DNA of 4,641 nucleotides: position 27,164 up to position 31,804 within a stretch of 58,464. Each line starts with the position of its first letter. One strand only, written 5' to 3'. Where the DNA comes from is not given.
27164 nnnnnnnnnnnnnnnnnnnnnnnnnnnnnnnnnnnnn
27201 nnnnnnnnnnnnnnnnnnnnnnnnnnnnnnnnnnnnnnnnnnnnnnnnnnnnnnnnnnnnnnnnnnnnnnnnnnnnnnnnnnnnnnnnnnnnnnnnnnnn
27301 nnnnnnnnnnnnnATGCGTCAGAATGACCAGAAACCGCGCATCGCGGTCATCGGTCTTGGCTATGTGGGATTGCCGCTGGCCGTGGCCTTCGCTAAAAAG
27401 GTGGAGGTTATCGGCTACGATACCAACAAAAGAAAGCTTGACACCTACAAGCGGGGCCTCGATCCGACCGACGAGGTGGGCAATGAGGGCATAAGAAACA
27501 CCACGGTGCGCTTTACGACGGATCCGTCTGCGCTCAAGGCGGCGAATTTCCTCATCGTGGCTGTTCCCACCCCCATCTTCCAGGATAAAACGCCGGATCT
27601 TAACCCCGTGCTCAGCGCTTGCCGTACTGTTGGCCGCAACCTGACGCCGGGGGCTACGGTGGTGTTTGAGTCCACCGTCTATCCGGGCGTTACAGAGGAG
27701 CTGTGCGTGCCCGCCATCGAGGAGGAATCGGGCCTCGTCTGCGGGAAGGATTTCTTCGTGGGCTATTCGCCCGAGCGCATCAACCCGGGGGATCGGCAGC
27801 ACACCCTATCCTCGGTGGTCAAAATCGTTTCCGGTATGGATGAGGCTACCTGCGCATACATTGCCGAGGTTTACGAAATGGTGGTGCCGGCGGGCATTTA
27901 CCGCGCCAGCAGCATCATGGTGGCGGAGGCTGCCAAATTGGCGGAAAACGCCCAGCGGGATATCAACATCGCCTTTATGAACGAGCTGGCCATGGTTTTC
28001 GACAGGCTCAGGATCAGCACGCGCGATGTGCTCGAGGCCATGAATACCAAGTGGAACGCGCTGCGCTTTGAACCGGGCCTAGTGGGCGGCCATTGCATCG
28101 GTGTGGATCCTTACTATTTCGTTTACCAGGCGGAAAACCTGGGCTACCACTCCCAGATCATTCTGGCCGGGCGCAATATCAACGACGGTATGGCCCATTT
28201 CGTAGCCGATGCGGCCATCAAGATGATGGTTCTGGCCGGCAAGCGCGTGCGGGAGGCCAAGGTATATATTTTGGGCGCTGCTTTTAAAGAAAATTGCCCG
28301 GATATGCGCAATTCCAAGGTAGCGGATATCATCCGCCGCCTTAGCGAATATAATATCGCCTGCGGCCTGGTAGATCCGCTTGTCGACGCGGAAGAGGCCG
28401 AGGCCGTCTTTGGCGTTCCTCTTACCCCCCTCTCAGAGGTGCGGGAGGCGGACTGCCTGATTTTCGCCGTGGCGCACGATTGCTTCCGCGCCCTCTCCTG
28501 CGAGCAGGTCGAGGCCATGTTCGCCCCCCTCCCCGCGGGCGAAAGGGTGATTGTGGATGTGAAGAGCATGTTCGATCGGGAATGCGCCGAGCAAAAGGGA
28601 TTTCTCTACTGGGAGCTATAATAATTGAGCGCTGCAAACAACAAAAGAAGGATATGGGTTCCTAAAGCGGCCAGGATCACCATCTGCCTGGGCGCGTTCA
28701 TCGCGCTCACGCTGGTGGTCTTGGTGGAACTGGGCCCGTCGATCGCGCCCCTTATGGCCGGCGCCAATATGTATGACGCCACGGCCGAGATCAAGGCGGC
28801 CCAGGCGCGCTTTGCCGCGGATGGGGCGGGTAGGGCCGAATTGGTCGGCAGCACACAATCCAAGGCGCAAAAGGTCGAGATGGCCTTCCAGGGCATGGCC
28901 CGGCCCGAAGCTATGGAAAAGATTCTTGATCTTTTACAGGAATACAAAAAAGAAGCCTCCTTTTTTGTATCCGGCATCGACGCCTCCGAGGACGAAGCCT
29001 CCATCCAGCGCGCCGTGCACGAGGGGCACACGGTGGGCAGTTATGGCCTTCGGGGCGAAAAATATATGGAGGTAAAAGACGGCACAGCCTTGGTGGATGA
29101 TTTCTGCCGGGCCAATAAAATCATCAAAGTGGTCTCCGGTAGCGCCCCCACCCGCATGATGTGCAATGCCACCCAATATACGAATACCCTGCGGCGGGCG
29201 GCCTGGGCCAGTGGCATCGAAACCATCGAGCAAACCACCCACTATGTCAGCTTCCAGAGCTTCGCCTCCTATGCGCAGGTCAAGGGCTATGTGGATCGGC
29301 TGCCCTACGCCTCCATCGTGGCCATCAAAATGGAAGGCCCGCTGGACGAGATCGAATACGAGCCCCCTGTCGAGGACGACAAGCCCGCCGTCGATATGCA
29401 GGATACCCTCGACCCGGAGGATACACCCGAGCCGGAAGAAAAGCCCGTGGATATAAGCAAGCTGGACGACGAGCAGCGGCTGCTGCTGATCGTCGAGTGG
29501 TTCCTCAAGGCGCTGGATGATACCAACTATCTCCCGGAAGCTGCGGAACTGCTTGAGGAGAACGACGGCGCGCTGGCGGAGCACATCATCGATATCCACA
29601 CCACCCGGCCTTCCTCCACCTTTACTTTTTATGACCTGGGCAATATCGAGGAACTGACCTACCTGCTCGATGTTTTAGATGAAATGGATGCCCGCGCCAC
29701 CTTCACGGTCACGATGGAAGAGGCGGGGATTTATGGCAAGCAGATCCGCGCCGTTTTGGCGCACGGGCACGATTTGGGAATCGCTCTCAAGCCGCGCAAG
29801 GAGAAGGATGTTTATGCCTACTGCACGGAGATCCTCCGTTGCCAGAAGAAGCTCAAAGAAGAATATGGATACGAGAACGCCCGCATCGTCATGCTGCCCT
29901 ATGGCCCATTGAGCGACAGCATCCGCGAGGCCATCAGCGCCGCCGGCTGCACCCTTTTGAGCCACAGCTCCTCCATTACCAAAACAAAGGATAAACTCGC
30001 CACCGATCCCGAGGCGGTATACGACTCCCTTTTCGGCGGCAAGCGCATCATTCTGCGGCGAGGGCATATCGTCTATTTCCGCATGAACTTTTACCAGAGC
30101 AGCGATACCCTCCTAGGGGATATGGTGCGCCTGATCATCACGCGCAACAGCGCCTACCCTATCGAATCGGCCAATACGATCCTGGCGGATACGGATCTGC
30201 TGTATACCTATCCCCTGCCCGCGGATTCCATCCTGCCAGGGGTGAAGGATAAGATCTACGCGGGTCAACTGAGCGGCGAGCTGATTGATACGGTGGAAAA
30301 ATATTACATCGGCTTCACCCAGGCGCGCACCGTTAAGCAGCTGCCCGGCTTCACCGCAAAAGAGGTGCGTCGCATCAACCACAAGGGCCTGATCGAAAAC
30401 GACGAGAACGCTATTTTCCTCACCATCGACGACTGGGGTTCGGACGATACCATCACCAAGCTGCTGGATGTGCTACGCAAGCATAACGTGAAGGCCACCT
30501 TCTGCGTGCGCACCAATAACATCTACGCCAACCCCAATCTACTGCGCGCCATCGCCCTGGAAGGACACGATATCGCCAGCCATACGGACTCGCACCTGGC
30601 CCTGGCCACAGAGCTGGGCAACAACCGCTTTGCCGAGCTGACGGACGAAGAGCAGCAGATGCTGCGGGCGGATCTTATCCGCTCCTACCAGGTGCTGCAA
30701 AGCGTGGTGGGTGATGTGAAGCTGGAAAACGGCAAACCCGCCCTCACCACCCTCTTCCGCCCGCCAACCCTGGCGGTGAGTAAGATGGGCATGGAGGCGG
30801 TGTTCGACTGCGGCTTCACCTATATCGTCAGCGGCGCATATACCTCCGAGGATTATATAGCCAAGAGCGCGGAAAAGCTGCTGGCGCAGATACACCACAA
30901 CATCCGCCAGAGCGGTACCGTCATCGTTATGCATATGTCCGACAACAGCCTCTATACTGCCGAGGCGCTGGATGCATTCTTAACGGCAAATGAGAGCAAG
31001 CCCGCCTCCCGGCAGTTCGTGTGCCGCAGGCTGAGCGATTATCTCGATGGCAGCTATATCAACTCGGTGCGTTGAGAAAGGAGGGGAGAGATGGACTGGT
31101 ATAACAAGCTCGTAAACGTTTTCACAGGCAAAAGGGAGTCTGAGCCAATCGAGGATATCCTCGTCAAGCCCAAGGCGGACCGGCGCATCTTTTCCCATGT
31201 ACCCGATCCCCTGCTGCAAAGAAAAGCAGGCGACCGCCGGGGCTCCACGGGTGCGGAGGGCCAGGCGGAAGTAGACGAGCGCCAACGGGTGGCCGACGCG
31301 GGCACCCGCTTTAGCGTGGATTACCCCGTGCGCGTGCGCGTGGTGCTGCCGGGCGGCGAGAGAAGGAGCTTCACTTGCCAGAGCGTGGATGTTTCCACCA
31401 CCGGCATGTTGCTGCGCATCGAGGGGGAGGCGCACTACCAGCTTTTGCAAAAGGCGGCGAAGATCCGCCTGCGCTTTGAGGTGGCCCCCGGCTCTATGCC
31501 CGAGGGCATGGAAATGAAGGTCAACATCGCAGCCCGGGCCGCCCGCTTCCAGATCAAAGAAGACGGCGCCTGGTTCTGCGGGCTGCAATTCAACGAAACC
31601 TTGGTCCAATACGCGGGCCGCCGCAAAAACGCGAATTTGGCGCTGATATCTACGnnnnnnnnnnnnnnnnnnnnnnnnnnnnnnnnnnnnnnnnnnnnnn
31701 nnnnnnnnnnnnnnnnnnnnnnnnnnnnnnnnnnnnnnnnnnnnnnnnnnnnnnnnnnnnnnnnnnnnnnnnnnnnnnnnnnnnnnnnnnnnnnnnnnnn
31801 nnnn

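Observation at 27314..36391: Candidate c-di-GMP-gated exopolysaccharide operon that does not fit the known synthase gene sets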

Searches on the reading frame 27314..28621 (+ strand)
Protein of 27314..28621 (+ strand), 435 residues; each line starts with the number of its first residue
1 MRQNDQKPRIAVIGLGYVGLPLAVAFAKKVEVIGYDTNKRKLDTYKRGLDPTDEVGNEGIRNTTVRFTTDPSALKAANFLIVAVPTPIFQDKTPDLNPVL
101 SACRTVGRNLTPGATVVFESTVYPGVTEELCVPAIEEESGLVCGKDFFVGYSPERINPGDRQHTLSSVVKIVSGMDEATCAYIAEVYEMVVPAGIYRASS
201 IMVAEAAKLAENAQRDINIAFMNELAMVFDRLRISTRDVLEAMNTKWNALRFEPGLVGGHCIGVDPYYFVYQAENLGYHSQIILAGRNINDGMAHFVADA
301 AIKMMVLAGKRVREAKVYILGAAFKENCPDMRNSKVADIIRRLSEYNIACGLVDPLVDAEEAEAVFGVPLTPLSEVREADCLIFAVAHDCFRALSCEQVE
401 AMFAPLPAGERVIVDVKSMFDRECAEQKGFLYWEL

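Call 3: search_protein_families(library=pfam, proteins=[window:27314-28621:+], max_evalue=0.01)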
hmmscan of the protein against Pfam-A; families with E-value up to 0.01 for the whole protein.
window:27314-28621:+ (435 aa): 6 families
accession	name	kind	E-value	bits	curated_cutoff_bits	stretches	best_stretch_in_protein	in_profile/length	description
PF03721.20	UDPG_MGDP_dh_N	-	1.1e-33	116.8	27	1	9-181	2-181/187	UDP-glucose/GDP-mannose dehydrogenase family, NAD binding domain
PF00984.24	UDPG_MGDP_dh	-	5.2e-24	84.6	25.4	1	203-291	2-93/94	UDP-glucose/GDP-mannose dehydrogenase family, central domain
PF03720.21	UDPG_MGDP_dh_C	-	7.9e-21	74.8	30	1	319-422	2-103/103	UDP-glucose/GDP-mannose dehydrogenase family, UDP binding domain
PF01210.29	NAD_Gly3P_dh_N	-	0.00042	20.8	23.1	1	10-100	2-93/158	NAD-dependent glycerol-3-phosphate dehydrogenase N-terminus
PF03446.21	NAD_binding_2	-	0.0012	19.3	21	1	9-130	1-103/161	NAD binding domain of 6-phosphogluconate dehydrogenase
PF02558.23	ApbA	-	0.0034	17.5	22.2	1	10-103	1-93/150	Ketopantoate reductase PanE/ApbA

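Call 4: search_protein_families(library=ncbifam, proteins=[window:27314-28621:+], max_evalue=0.01)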
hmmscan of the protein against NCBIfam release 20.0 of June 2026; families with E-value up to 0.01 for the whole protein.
window:27314-28621:+ (435 aa): 11 families
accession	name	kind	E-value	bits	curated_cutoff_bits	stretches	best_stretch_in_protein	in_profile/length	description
NF011729.0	PRK15182.1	equivalog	4e-129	431.1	592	1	9-402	8-402/425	Vi polysaccharide biosynthesis UDP-N-acetylglucosamine C-6 dehydrogenase TviB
TIGR03026.1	NDP-sugDHase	subfamily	2.3e-112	375.8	189.8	1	9-401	2-401/413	nucleotide sugar dehydrogenase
NF008286.0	PRK11064.1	equivalog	4.4e-62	210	459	1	9-402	5-410/420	UDP-N-acetyl-D-mannosamine dehydrogenase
NF040825.1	UDPMaNacDH_Arch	equivalog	4.8e-62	210.2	750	1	9-421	2-402/418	UDP-N-acetyl-D-mannosamine dehydrogenase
NF041297.1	UDPGDh_AglM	equivalog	1.5e-36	126.3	670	1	9-416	2-419/429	UDP-glucose 6-dehydrogenase AglM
NF047673.2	TeichurnBiosyTuaD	equivalog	4.6e-33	115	700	1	9-433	3-427/439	UDP-glucose 6-dehydrogenase TuaD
NF011631.0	PRK15057.1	equivalog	2.7e-08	33.3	757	1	9-357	2-339/388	UDP-glucose 6-dehydrogenase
TIGR00745.1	apbA_panE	subfamily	0.0028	17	141.35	0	9-84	1-76/305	2-dehydropantoate 2-reductase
NF000942.0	PRK00094.1-4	subfamily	0.0029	16.8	257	0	8-103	3-99/334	NAD(P)H-dependent glycerol-3-phosphate dehydrogenase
NF009098.0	PRK12439.1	equivalog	0.0069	15.8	436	0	1-95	1-96/341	NAD(P)H-dependent glycerol-3-phosphate dehydrogenase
NF006083.0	PRK08229.1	equivalog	0.0075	15.3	371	0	9-97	4-94/341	2-dehydropantoate 2-reductase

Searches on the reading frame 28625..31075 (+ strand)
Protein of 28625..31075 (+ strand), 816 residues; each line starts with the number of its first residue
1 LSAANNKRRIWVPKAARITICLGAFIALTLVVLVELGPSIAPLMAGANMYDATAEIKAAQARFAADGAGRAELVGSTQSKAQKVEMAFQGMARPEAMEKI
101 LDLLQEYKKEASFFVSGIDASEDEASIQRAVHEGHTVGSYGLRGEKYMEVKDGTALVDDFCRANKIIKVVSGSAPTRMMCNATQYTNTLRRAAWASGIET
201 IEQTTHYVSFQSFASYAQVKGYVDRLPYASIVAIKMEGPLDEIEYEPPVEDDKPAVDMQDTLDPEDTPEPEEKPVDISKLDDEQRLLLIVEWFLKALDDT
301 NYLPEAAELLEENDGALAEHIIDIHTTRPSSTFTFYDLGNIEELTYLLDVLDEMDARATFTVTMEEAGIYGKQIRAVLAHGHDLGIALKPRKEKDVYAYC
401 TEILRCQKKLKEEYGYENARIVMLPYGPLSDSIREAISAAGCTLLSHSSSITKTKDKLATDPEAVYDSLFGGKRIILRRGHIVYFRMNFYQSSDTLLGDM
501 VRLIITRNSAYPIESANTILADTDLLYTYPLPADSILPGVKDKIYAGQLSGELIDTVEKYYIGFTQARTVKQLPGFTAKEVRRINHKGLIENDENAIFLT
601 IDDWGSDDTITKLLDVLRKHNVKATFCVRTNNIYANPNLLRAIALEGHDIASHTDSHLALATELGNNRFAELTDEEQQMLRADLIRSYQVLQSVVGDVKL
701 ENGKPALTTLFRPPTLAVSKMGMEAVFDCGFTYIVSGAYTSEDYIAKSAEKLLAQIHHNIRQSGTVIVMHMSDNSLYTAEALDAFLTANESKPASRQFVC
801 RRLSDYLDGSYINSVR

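Call 3: search_protein_families(library=pfam, proteins=[window:28625-31075:+], max_evalue=0.01)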
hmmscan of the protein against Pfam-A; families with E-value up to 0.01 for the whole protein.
window:28625-31075:+ (816 aa): 2 families
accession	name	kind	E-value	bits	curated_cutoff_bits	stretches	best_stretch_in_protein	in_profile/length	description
PF01522.26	Polysacc_deac_1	-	1.5e-42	144.9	23.1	3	592-733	4-123/124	Polysaccharide deacetylase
PF22537.1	WbmS-like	-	0.00038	20.9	27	0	600-631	2-33/186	Polysaccharide deacetylase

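Call 4: search_protein_families(library=ncbifam, proteins=[window:28625-31075:+], max_evalue=0.01)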
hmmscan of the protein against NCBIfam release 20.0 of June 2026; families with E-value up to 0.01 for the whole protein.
window:28625-31075:+ (816 aa): 9 families
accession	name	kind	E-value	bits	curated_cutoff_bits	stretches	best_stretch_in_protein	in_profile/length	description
TIGR02764.1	spore_ybaN_pdaB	equivalog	3.6e-44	150.8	237.4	3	591-788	2-176/191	polysaccharide deacetylase family sporulation protein PdaB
TIGR04243.1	nodulat_NodB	equivalog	3.8e-30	104.8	240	3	595-674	2-81/197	chitooligosaccharide deacetylase NodB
TIGR02884.1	spore_pdaA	equivalog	1.1e-22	80.8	298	2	581-727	23-157/224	delta-lactam-biosynthetic de-N-acetylase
NF045821.1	PgAcgDacpgdA1_Bac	equivalog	3.9e-22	78.4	400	2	597-791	90-263/282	peptidoglycan-N-acetylglucosamine deacetylase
NF045820.1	PgAcgDacpgdA_Strep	equivalog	3.5e-21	75.5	800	2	591-770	264-417/463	peptidoglycan-N-acetylglucosamine deacetylase PgdA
NF045822.1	PgAcgDacpgdA2_Bac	equivalog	2.2e-18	66.6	400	2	596-685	71-157/274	peptidoglycan-N-acetylglucosamine deacetylase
TIGR02873.1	spore_ylxY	hypoth_equivalog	3.2e-18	65.9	391.5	2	600-787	90-251/268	probable sporulation protein, polysaccharide deacetylase family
TIGR03006.1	pepcterm_polyde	equivalog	3.3e-18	65.8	276.2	2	609-680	35-105/272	XrtA system polysaccharide deacetylase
TIGR03212.1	uraD_N-term-dom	equivalog_domain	0.0043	16.1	424.6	0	601-655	70-124/297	allantoinase PuuE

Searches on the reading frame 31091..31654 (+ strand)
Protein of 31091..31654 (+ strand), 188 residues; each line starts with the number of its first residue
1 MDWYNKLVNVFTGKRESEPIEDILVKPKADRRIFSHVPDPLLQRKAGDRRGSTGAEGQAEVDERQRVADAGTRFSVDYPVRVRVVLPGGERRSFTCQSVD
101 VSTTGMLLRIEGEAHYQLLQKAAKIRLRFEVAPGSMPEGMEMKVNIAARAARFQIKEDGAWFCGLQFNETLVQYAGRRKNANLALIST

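Call 31: search_solved_structures(query=A2, max_evalue=10, show_alignments=3)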
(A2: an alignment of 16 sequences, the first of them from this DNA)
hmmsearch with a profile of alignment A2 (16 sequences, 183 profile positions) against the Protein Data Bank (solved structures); distinct sequences matched with E-value up to 10: 0.

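Call 51: search_protein_families(library=pfam, alignment_id=A2, max_evalue=0.01)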
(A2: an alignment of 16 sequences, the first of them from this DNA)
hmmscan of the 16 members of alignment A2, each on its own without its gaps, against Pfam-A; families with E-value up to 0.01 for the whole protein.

A. member 1, seq(188 aa): 1 family
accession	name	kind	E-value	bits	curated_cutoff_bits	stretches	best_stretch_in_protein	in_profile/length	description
PF07238.19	PilZ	-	4e-05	24.3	22.5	1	73-169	7-87/102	PilZ domain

B. families by the number of members that match (of 16 scanned): 2 families
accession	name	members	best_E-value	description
PF07238.19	PilZ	16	9.9e-07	PilZ domain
PF00658.24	MLLE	1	0.0076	MLLE domain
